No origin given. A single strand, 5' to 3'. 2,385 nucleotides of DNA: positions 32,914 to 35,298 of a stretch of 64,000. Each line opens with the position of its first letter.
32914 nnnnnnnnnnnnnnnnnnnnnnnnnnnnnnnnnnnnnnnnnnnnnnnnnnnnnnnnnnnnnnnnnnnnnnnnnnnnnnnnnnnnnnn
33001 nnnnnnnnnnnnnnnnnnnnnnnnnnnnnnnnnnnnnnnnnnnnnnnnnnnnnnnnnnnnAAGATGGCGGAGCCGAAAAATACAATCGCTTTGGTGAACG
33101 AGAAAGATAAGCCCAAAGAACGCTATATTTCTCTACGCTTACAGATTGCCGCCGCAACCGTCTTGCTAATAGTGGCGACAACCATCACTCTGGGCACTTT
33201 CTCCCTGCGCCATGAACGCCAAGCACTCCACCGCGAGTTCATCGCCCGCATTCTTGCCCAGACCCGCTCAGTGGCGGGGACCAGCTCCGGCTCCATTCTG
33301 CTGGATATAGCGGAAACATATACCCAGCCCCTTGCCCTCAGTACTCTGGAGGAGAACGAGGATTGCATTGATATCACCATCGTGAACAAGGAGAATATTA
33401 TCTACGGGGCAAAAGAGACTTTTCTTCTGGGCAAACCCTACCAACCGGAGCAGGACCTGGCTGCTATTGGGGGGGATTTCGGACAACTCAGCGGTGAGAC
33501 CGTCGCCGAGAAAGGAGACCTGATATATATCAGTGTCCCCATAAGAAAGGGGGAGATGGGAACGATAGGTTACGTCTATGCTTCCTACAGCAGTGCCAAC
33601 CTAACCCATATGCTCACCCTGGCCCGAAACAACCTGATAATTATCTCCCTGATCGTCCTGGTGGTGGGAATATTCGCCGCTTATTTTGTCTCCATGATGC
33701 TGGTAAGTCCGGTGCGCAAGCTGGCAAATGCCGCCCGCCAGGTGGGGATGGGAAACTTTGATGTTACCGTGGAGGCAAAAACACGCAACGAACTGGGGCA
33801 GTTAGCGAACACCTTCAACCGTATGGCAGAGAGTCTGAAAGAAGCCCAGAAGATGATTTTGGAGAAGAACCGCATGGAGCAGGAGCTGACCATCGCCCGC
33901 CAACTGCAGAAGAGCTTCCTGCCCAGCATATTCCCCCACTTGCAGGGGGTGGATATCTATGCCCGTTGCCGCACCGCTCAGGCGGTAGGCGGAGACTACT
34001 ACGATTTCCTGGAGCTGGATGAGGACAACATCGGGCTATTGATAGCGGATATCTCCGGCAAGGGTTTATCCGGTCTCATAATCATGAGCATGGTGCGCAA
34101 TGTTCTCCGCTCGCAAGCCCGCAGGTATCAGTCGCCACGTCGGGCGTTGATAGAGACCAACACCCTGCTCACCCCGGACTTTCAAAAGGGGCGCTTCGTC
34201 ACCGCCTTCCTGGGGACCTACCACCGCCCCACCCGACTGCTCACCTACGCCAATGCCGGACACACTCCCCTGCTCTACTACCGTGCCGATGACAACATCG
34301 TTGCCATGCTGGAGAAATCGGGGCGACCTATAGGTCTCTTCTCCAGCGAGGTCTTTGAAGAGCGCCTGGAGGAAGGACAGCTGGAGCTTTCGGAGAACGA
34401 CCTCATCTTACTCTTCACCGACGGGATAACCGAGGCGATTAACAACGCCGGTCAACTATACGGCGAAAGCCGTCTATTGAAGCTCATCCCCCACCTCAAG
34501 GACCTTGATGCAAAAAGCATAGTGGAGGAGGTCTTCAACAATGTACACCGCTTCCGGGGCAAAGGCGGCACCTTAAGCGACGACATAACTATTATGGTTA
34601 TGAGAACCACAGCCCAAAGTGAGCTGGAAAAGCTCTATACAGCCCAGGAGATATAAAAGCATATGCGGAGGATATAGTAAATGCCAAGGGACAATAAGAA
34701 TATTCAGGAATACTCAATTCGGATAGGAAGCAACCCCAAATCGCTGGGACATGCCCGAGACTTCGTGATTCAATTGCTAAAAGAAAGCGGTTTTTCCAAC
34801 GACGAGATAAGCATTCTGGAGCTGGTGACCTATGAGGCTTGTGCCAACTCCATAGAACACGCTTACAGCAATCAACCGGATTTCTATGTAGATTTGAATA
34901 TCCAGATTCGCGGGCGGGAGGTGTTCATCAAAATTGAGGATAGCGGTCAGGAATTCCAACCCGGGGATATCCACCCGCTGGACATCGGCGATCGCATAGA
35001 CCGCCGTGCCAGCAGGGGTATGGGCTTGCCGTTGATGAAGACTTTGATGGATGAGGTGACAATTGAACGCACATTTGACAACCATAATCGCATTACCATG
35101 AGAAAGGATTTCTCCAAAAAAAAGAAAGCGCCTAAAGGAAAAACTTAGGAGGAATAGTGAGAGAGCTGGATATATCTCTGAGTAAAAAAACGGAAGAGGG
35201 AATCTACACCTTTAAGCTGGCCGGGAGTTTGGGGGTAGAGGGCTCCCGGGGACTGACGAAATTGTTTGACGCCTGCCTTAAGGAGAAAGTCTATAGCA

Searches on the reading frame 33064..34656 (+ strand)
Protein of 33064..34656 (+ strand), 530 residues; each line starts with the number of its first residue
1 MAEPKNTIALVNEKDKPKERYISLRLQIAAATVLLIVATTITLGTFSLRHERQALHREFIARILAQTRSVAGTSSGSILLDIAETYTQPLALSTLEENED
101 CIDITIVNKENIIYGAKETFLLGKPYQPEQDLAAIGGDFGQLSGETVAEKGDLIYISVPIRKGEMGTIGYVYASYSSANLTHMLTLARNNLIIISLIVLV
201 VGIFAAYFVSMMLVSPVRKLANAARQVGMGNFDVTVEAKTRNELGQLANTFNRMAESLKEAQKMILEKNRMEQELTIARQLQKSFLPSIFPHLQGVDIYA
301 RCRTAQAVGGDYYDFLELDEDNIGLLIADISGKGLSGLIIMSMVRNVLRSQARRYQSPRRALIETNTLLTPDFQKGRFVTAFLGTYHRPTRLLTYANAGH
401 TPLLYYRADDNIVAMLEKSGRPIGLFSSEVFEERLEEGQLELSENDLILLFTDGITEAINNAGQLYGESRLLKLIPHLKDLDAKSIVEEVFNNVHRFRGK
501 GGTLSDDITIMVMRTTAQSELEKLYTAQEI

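Call 8: search_protein_families(library=pfam, proteins=[window:33064-34656:+], max_evalue=0.0001)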
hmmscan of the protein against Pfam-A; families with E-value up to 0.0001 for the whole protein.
window:33064-34656:+ (530 aa): 3 families
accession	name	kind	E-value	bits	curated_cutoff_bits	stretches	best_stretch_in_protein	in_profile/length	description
PF07228.17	SpoIIE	-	8e-47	160.1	25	1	320-515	2-191/192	Stage II sporulation protein E (SpoIIE)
PF00672.30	HAMP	-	5.3e-16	59.1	25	1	208-260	1-53/53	HAMP domain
PF17203.10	sCache_3_2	-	4e-05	24.2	28.4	1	51-183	2-134/140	Single cache domain 3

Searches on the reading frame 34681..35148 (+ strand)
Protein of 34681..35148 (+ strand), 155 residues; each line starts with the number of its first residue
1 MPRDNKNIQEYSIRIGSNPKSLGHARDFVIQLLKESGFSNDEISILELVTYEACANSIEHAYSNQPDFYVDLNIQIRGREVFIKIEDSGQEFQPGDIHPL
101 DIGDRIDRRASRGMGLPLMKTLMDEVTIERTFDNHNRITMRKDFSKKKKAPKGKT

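Call 51: search_protein_families(library=pfam, proteins=[window:34681-35148:+], max_evalue=0.001)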
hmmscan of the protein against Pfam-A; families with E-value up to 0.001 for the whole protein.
window:34681-35148:+ (155 aa): 2 families
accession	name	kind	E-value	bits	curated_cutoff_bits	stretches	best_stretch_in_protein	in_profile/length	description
PF13581.12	HATPase_c_2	-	6.5e-24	84.8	27.4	1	17-142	3-127/127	Histidine kinase-like ATPase domain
PF02518.31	HATPase_c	-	1.1e-07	32.6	26.4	1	45-141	5-106/111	Histidine kinase-, DNA gyrase B-, and HSP90-like ATPase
